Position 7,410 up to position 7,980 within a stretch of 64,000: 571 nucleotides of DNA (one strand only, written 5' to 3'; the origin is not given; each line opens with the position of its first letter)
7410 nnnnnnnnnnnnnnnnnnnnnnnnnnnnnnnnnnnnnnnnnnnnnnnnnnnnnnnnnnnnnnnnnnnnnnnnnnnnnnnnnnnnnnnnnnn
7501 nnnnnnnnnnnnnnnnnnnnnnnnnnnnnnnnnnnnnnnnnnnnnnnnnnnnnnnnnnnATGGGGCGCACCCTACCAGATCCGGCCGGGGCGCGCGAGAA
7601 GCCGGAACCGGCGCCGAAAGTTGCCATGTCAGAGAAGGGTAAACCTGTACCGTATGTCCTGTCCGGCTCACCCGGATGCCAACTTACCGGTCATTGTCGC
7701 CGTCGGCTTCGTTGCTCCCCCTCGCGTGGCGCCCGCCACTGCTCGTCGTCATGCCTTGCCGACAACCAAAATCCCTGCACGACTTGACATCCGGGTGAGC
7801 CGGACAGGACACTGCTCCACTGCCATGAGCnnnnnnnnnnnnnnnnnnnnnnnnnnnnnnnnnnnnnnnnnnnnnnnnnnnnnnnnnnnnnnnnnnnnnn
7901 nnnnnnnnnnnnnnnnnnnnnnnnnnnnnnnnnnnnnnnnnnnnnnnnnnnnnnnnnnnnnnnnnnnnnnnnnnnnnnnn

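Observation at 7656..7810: Two copies of an ~80-nt conserved core enclosed by long inverted-repeat arms that differ in sequence between copies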

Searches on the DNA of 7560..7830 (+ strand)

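Call 14: search_dna_similar(query=window:7655-7811:+, collection=plasmids, mode=distant, max_evalue=0.01, max_rows=40)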
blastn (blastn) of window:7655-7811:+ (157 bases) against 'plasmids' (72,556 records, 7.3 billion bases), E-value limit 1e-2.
No match.

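Call 72: search_rna_families(source=window, start=7560, end=7830, threshold=evalue, max_evalue=10)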
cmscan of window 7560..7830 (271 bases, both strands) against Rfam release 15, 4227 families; matches with E-value up to 10: 2.
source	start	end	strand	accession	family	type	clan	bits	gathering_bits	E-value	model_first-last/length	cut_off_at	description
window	7658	7808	-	RF03976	MIR898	Gene; miRNA;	-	16.7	75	0.52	1-154/154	no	MIR898 microRNA precursor family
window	7596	7673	+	RF00649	mir-128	Gene; miRNA;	-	12.6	49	3.7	1-83/83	no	mir-128 microRNA precursor family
